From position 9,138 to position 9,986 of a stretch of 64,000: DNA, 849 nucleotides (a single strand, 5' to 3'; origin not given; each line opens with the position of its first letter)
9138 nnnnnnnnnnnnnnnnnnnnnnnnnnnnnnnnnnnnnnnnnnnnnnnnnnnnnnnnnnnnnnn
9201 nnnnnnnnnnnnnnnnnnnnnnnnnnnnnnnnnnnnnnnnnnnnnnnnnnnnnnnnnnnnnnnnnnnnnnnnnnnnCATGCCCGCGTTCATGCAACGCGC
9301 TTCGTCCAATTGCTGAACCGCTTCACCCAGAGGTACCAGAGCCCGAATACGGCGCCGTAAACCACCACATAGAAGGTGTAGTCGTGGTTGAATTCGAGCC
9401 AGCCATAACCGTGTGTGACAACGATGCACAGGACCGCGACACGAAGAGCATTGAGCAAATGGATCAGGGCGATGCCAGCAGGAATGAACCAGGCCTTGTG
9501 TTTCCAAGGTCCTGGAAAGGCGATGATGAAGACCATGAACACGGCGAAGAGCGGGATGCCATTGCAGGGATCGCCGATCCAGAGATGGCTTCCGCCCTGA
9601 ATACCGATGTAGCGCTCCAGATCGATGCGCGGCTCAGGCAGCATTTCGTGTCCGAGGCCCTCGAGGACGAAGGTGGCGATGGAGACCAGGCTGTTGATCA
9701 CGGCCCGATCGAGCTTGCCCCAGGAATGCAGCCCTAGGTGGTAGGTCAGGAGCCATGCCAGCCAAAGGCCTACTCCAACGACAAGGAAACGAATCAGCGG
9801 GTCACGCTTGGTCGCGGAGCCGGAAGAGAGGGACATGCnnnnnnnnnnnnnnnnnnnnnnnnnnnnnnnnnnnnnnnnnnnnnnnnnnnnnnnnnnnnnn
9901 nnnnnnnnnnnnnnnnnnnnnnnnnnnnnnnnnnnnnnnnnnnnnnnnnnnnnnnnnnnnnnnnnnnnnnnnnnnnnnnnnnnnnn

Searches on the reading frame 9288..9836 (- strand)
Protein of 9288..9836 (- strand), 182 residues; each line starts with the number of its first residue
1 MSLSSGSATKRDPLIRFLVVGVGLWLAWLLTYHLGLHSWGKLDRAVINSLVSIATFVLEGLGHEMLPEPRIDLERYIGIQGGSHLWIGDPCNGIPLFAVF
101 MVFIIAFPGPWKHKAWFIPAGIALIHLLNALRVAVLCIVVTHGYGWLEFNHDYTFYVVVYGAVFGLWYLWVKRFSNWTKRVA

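Call 3: search_protein_families(library=ncbifam, proteins=[window:9288-9836:-], max_evalue=0.1)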
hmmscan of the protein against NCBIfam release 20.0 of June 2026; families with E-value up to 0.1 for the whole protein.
window:9288-9836:- (182 aa): 12 families
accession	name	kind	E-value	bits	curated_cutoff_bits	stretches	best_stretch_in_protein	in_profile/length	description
NF046081.1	exosort_XrtX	exception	4.2e-51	173.2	170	1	12-177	2-165/168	exosortase X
TIGR04128.1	exoso_Fjoh_1448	exception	7.8e-23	81.5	90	1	12-175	6-173/174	exosortase family protein XrtF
TIGR04178.1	exo_archaeo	signature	8.4e-16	58.1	23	1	87-171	3-94/97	exosortase/archaeosortase family protein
NF046083.1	exosort_XrtY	exception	4e-15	56.1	160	1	49-171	52-168/168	exosortase Y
TIGR04177.1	exosort_XrtH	exception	2.5e-11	43.8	86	1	80-174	61-155/158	exosortase H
TIGR04300.1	exosort_XrtM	exception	4.7e-07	30.4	125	1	82-171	52-144/150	exosortase family protein XrtM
TIGR04124.1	archaeo_artE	exception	1.5e-05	25.1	95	1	83-172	61-149/153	archaeosortase family protein ArtE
NF033505.2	paceosortase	exception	2.3e-05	24.6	80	1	90-174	63-148/167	pacearchaeosortase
TIGR04125.1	exosort_PGF_TRM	exception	5.1e-05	22.8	75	1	37-148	96-205/271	archaeosortase A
NF045528.1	heimosortase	equivalog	0.001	19.1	130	1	82-157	83-158/199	heimdallarchaeosortase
TIGR04152.1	exosort_VPLPA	exception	0.014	14.5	400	1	88-166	151-235/486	VPLPA-CTERM-specific exosortase XrtD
TIGR03762.1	archaeo_artC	exception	0.083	12.7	100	0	80-154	174-255/274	archaeosortase C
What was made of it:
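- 9288..9836 (-): xrtX, exosortase X, 182 aa; its start lies 2 nt after the minigene stop. NF046081, 173.2 bits against cutoff 170; XrtF TIGR04128, 81.5 bits against cutoff 90 (call 3).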

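Call 4: search_protein_families(library=pfam, proteins=[window:9288-9836:-], max_evalue=0.1)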
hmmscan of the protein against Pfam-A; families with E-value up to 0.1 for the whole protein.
window:9288-9836:- (182 aa): 1 family
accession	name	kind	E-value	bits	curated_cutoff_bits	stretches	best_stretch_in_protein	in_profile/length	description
PF09721.15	Exosortase_EpsH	-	0.0001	22.2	25.7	1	76-169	152-250/254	Transmembrane exosortase (Exosortase_EpsH)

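Call 8: find_homologous_proteins(query=window:9288-9836:-)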
Query window:9288-9836:- (182 aa): 389 proteins with E <= 0.001 among 489 candidates; the best 120 are listed.
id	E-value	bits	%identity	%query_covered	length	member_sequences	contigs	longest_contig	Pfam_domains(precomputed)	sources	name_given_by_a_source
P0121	3.0e-115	401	96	100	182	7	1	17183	PF09721.16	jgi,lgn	jgi:exosortase family protein XrtF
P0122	5.4e-100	351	84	99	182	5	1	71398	PF09721.16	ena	-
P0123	2.3e-95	336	78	98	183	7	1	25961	-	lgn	-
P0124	2.3e-92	326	81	98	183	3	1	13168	PF09721.16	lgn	-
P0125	1.9e-89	317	78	96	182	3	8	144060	PF09721.16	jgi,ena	-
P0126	2.1e-86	307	74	97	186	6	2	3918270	PF09721.16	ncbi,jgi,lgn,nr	ncbi:MAG: archaeosortase/exosortase family protein [Flavobacteriales bacterium]|jgi:exosortase famil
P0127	8.2e-84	298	76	91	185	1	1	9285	PF09721.16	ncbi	-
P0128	2.0e-83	297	70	100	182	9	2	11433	PF09721.16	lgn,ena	-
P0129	3.5e-83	296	74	92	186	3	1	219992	PF09721.16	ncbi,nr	ncbi:MAG: archaeosortase/exosortase family protein [Flavobacteriales bacterium]|nr:archaeosortase/ex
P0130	1.9e-82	294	71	97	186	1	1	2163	PF09721.16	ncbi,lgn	ncbi:MAG: hypothetical protein ACK4L7_07770 [Flavobacteriales bacterium]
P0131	2.0e-82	294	69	100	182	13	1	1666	PF09721.16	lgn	-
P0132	1.7e-81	291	72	98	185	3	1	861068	PF09721.16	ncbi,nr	ncbi:MAG: archaeosortase/exosortase family protein [Flavobacteriales bacterium]|nr:archaeosortase/ex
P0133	1.6e-80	288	70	96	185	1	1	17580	PF09721.16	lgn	-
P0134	1.7e-77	278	69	97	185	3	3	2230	PF09721.16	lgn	-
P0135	1.6e-76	274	70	94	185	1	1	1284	PF09721.16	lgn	-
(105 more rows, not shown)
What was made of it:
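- Some JGI records call close homologues XrtF (call 8).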

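Call 11: find_related_loci(query=window:9288-9836:-, collection=genome_contigs, flank=4000)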
Query window:9288-9836:- (182 aa) in genome_contigs; peptide patterns used: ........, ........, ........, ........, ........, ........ (x = any residue, [..] = any of these).
226 stretches matched a pattern; 65 encode a relative of the query (tblastn E <= 1e-3); 65 distinct loci.
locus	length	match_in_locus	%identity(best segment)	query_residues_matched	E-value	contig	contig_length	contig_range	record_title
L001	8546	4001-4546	99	1-182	2e-118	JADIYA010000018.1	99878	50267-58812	MAG: Flavobacteriales bacterium isolate AalE_18-Q3-R2-46_BAT3C.189 tig00010496-10-999440, whole genome shotgun sequence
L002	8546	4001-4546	77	1-182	3e-96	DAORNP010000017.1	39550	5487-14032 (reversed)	MAG TPA_asm: Flavobacteriales bacterium isolate AMR_MDS_5444 NODE_763_length_39550_cov_2.570427, whole genome shotgun se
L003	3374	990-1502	60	4-175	1e-64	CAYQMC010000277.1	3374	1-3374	MAG TPA_asm: uncultured Chryseobacterium sp. isolate binchicken_co208_44 genome assembly, contig: NODE_40489_length_3374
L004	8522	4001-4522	60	4-176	3e-64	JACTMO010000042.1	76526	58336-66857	MAG: Bacteroidetes bacterium isolate BJ7 scaffold_334, whole genome shotgun sequence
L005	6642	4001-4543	58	3-179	3e-64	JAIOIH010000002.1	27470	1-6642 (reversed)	MAG: Flavobacteriales bacterium isolate MAG_25 contig_9916, whole genome shotgun sequence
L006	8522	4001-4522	58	4-176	1e-63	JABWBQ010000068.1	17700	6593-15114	MAG: Flavobacteriales bacterium isolate MAG_34 scaffold_3380, whole genome shotgun sequence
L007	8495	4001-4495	59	12-176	9e-63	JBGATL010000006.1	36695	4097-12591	MAG: Flavobacteriales bacterium isolate MAG_MBR_AS.45 MBRAS-45_scaffold_1717, whole genome shotgun sequence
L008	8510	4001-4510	60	11-179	9e-61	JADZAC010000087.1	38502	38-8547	MAG: Flavobacteriales bacterium isolate SJ6 c_000001301840, whole genome shotgun sequence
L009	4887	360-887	55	2-176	6e-61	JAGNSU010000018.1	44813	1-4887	MAG: Flavobacteriales bacterium isolate Go_SlAct_bin_145 Go_SlAct_2454_length_44813_cov_13.471624, whole genome shotgun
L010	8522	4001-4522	60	2-174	1e-60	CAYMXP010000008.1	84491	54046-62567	MAG TPA_asm: uncultured Chryseobacterium sp. isolate SRP173033_co3_12 genome assembly, contig: NODE_199_length_84491_cov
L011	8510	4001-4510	58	7-175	1e-59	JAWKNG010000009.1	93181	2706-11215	MAG: Flavobacteriales bacterium isolate AC1.1 AC1.1.fa-9, whole genome shotgun sequence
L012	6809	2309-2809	62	11-176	3e-58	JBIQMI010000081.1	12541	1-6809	MAG: Cryomorphaceae bacterium isolate mag.29h NODE_1328_length_12541, whole genome shotgun sequence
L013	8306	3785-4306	59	4-176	2e-58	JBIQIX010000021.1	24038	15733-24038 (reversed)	MAG: Flavobacteriales bacterium isolate mag.25f NODE_2710_length_24038, whole genome shotgun sequence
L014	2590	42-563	55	4-176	6e-58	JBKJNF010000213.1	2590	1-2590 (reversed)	MAG: Flavobacteriales bacterium isolate ant_bin.361 k117_2088465, whole genome shotgun sequence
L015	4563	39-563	53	2-175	2e-57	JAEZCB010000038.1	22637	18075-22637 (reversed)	MAG: Bacteroidetes bacterium isolate OH_CBrB_223 k127_711485, whole genome shotgun sequence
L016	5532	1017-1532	45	12-181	7e-49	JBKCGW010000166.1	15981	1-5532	MAG: Flavobacteriales bacterium isolate samp_472_concoct_468 samp_472_298334, whole genome shotgun sequence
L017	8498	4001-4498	51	14-180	3e-46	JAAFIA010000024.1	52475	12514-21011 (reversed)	MAG: Bacteroidetes bacterium isolate bin17.concoct.ball.095 WN_Bacteroidetes_4_scaffold_24, whole genome shotgun sequenc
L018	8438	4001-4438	51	36-182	6e-46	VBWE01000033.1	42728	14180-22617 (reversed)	MAG: Bacteroidetes bacterium isolate X1_MaxBin.021 scaffold_490, whole genome shotgun sequence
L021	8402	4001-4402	49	43-176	4e-39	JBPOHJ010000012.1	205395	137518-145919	MAG: Bacteroidota bacterium isolate MAG_156 c_000000224880, whole genome shotgun sequence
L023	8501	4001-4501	32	17-174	5e-23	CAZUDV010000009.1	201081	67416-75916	MAG TPA_asm: uncultured Bacteroidales bacterium isolate SRP239243_co1_12 genome assembly, contig: NODE_39_length_201081_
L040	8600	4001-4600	32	1-176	5e-18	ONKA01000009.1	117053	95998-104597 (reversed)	uncultured Bacteroidales bacterium isolate RUG382 genome assembly, contig: scaffold_39, whole genome shotgun sequence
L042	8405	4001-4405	34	48-173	1e-17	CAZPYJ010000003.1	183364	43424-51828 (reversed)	MAG TPA_asm: uncultured Lentimicrobiaceae bacterium isolate SRP241326_co4_23 genome assembly, contig: NODE_89_length_183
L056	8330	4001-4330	32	61-174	9e-15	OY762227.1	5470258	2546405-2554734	MAG: Bacteroidales bacterium isolate cc17bfec-530c-4f6e-b71b-c66012ddb9bb genome assembly, chromosome: 1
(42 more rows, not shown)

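Call 15: search_protein_families(library=ncbifam, proteins=[L017:4513-4980:+, L018:4438-4914:+, L016:1542-2087:+, L021:5392-5928:+, L003:1536-2030:+, L018:3905-4441:+, L016:996-1538:+, L023:3950-4510:+, L040:4001-4630:+, L056:3785-4345:+], max_evalue=0.1)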
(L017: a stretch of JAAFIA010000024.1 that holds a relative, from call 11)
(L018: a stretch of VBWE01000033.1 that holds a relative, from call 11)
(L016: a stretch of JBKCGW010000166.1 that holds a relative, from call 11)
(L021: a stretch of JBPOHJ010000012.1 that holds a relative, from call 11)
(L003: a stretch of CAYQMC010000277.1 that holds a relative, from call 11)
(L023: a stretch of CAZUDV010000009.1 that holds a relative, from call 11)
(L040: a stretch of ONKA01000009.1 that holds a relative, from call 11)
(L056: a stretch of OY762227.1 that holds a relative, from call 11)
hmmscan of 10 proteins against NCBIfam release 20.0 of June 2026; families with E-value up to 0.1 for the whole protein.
L017:4513-4980:+ (155 aa): 2 families
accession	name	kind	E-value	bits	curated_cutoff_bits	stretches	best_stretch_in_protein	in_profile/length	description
NF046082.1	assoc_w_XrtX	equivalog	3.9e-14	52.6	75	1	7-150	5-146/147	XrtX-associated membrane protein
TIGR04127.1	flavo_near_exo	equivalog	0.055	13.6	35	0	9-148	5-130/136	exosortase F system-associated membrane protein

L018:4438-4914:+ (158 aa): 2 families
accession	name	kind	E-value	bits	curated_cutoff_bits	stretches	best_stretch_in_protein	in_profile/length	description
NF046082.1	assoc_w_XrtX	equivalog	3.2e-17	62.6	75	1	5-151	3-147/147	XrtX-associated membrane protein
TIGR04127.1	flavo_near_exo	equivalog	0.01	16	35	1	74-153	57-135/136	exosortase F system-associated membrane protein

L016:1542-2087:+ (181 aa): 1 family
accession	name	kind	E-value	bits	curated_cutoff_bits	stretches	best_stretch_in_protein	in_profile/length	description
NF046082.1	assoc_w_XrtX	equivalog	2.7e-09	36.9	75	1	80-168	55-143/147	XrtX-associated membrane protein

L021:5392-5928:+ (178 aa): 2 families
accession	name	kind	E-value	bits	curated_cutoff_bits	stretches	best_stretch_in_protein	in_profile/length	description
NF046082.1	assoc_w_XrtX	equivalog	1.7e-09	37.6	75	1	22-167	3-142/147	XrtX-associated membrane protein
NF041635.1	STM3941_fam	subfamily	0.02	14.8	40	1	87-138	7-59/157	STM3941 family protein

L003:1536-2030:+ (164 aa): 1 family
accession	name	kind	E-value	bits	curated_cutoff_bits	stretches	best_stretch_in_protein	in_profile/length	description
NF046082.1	assoc_w_XrtX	equivalog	1.8e-08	34.2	75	1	13-154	2-143/147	XrtX-associated membrane protein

L018:3905-4441:+ (178 aa): 14 families
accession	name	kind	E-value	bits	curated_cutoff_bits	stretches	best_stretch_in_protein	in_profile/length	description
NF046081.1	exosort_XrtX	exception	2.7e-58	196.6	170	1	9-173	2-165/168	exosortase X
TIGR04128.1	exoso_Fjoh_1448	exception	4.6e-26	92.1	90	1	10-171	7-173/174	exosortase family protein XrtF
NF046083.1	exosort_XrtY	exception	2.9e-18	66.3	160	1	49-167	55-168/168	exosortase Y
TIGR04178.1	exo_archaeo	signature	7.3e-17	61.4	23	1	83-167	3-94/97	exosortase/archaeosortase family protein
TIGR04177.1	exosort_XrtH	exception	4.1e-16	59.4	86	1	12-169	5-154/158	exosortase H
TIGR04300.1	exosort_XrtM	exception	1.5e-10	41.7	125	1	80-168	54-145/150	exosortase family protein XrtM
TIGR04144.1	archaeo_VPXXXP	exception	1.7e-09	37.8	150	1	12-170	5-153/156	archaeosortase B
TIGR03110.1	exosort_Gpos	exception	3.9e-06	26.9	102.75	1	69-163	76-172/187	exosortase family protein XrtG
TIGR03762.1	archaeo_artC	exception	4.5e-06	26.7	100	1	32-166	139-270/274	archaeosortase C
TIGR04124.1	archaeo_artE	exception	1.7e-05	24.9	95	1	38-168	25-149/153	archaeosortase family protein ArtE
NF033505.2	paceosortase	exception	1.9e-05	24.8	80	1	70-170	48-148/167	pacearchaeosortase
NF045528.1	heimosortase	equivalog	2.8e-05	24.2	130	1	43-151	46-156/199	heimdallarchaeosortase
TIGR04125.1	exosort_PGF_TRM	exception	0.00027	20.4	75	1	38-144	100-205/271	archaeosortase A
NF041736.1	archaeo_artH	equivalog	0.011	15.8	200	1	7-110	13-114/202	archaeosortase H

L016:996-1538:+ (180 aa): 10 families
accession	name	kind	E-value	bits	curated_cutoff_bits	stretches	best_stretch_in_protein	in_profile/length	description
NF046081.1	exosort_XrtX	exception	8.7e-56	188.4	170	1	8-175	2-165/168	exosortase X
TIGR04128.1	exoso_Fjoh_1448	exception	8.7e-24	84.7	90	1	9-173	7-173/174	exosortase family protein XrtF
NF046083.1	exosort_XrtY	exception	2.3e-17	63.4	160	1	26-169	33-168/168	exosortase Y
TIGR04178.1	exo_archaeo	signature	9e-15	54.8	23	1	83-169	1-94/97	exosortase/archaeosortase family protein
TIGR04177.1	exosort_XrtH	exception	4e-13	49.7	86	1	49-173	35-156/158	exosortase H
TIGR04300.1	exosort_XrtM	exception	1.6e-07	31.9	125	1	81-169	53-144/150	exosortase family protein XrtM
TIGR04125.1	exosort_PGF_TRM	exception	5e-07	29.4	75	1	35-146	98-205/271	archaeosortase A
NF033505.2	paceosortase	exception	2.6e-06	27.7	80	1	55-172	32-148/167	pacearchaeosortase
TIGR04124.1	archaeo_artE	exception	0.0001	22.4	95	1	72-169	52-148/153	archaeosortase family protein ArtE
TIGR04144.1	archaeo_VPXXXP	exception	0.082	12.9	150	0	25-171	5-152/156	archaeosortase B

L023:3950-4510:+ (186 aa): 15 families
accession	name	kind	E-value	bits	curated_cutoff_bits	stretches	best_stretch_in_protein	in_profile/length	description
NF046081.1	exosort_XrtX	exception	2.1e-29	102.6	170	1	14-184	3-162/168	exosortase X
TIGR04128.1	exoso_Fjoh_1448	exception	5.6e-19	69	90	1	12-185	2-173/174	exosortase family protein XrtF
TIGR04178.1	exo_archaeo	signature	5.8e-18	65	23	1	96-182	2-96/97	exosortase/archaeosortase family protein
NF046083.1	exosort_XrtY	exception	2.2e-10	40.7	160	1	57-181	47-168/168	exosortase Y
TIGR04177.1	exosort_XrtH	exception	5.2e-09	36.3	86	1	84-182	54-153/158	exosortase H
TIGR04300.1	exosort_XrtM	exception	4.1e-08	33.8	125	1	62-181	19-141/150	exosortase family protein XrtM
TIGR02602.1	8TM_EpsH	subfamily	2.8e-07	30.3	105.55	1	73-178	126-235/241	exosortase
TIGR04144.1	archaeo_VPXXXP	exception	1e-06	28.8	150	1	80-184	49-153/156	archaeosortase B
TIGR03110.1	exosort_Gpos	exception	4.1e-05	23.6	102.75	1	18-177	27-172/187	exosortase family protein XrtG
TIGR03763.1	cyanoexo_CrtA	exception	0.00016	21.3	150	1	74-181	146-259/260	cyanoexosortase A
TIGR04124.1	archaeo_artE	exception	0.00063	19.8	95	1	63-180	34-147/153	archaeosortase family protein ArtE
NF033505.2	paceosortase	exception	0.0007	19.7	80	1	63-185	30-149/167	pacearchaeosortase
TIGR03762.1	archaeo_artC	exception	0.007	16.2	100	1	59-177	144-268/274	archaeosortase C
NF045528.1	heimosortase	equivalog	0.009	16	130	1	36-178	21-178/199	heimdallarchaeosortase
TIGR04152.1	exosort_VPLPA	exception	0.011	14.9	400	1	74-150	129-207/486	VPLPA-CTERM-specific exosortase XrtD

L040:4001-4630:+ (209 aa): 5 families
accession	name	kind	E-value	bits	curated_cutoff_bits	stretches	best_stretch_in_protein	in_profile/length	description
NF046081.1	exosort_XrtX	exception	2.4e-20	73.1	170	1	55-201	34-165/168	exosortase X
TIGR04178.1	exo_archaeo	signature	9.5e-13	48.3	23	1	98-196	1-95/97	exosortase/archaeosortase family protein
TIGR04128.1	exoso_Fjoh_1448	exception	2.8e-07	30.9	90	1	104-198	89-172/174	exosortase family protein XrtF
NF046083.1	exosort_XrtY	exception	5.8e-05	23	160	1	102-195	87-168/168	exosortase Y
TIGR04177.1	exosort_XrtH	exception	6.1e-05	23.1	86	1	90-196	59-153/158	exosortase H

L056:3785-4345:+ (186 aa): 9 families
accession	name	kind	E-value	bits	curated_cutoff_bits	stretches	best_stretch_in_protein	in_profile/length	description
NF046081.1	exosort_XrtX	exception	3.7e-25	88.8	170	1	54-183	33-163/168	exosortase X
TIGR04178.1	exo_archaeo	signature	6.8e-16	58.3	23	1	94-180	2-96/97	exosortase/archaeosortase family protein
TIGR04128.1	exoso_Fjoh_1448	exception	3.7e-12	46.8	90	1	23-183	12-173/174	exosortase family protein XrtF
TIGR04300.1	exosort_XrtM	exception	1.6e-10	41.7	125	1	92-179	54-141/150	exosortase family protein XrtM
TIGR04177.1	exosort_XrtH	exception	3.3e-10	40.2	86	1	91-179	64-152/158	exosortase H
NF046083.1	exosort_XrtY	exception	9.2e-08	32.1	160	1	19-179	7-168/168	exosortase Y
TIGR03110.1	exosort_Gpos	exception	4.1e-06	26.8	102.75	1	44-175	37-172/187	exosortase family protein XrtG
NF033505.2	paceosortase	exception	5.6e-05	23.3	80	1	29-183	6-149/167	pacearchaeosortase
TIGR04144.1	archaeo_VPXXXP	exception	0.0021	18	150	1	83-182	53-153/156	archaeosortase B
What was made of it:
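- Partner homologues show faint similarity to the XrtF partner TIGR04127, at E 0.01-0.055 (call 15).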

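Call 36: search_solved_structures(query=A2, max_evalue=1)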
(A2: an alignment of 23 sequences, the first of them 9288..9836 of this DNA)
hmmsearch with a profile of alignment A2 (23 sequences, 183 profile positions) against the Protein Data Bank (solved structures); distinct sequences matched with E-value up to 1: 0.
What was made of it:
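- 9288..9836 (-): No solved structure is detectable by sequence (call 36).
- Tried and rejected: PDB: a sequence-profile search with the XrtX alignment gave no hit at E<=1 (call 36).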

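Call 39: search_protein_families(library=ncbifam, proteins=[L007:4516-4980:+, L011:4528-4989:+, L042:3549-3809:+, L016:787-996:+, L018:3667-3900:+], max_evalue=10)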
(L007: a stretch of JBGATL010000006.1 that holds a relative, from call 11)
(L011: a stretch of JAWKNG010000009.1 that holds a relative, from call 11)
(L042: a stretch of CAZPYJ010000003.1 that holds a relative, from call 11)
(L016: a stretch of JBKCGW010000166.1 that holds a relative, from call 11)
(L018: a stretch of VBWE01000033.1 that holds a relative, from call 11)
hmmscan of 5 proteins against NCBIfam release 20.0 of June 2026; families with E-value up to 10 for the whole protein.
L007:4516-4980:+ (154 aa): 2 families
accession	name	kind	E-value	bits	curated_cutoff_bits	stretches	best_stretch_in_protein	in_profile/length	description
NF046082.1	assoc_w_XrtX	equivalog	1e-05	25.3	75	1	1-143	1-143/147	XrtX-associated membrane protein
TIGR04154.1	archaeo_STT3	subfamily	5.2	5.3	450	1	41-144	185-288/831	oligosaccharyl transferase, archaeosortase A system-associated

L011:4528-4989:+ (153 aa): 1 family
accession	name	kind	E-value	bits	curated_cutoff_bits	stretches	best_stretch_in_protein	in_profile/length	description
NF046082.1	assoc_w_XrtX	equivalog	9.5e-09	35.1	75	1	3-144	1-142/147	XrtX-associated membrane protein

L042:3549-3809:+ (86 aa): 1 family
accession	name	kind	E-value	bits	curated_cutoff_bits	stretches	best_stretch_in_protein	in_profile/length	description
NF046080.1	PID_CTERM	domain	2.1e-05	24.2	26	1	47-68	2-23/25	PID-CTERM protein-sorting domain-containing protein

L016:787-996:+ (69 aa): 1 family
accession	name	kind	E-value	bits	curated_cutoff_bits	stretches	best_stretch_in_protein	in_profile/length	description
NF046080.1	PID_CTERM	domain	3.4e-11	42.7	26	1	41-63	2-24/25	PID-CTERM protein-sorting domain-containing protein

L018:3667-3900:+ (77 aa): 3 families
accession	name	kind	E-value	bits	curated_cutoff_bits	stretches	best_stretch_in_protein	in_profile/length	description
NF046080.1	PID_CTERM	domain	1.5e-06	27.9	26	1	48-70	2-24/25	PID-CTERM protein-sorting domain-containing protein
NF040984.1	BimA_first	exception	1.1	8.1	800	1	26-53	75-104/517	trimeric autotransporter actin-nucleating factor BimA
NF040983.1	BimA_second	exception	5.4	5.8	600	1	28-46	109-127/381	trimeric autotransporter actin-nucleating factor BimA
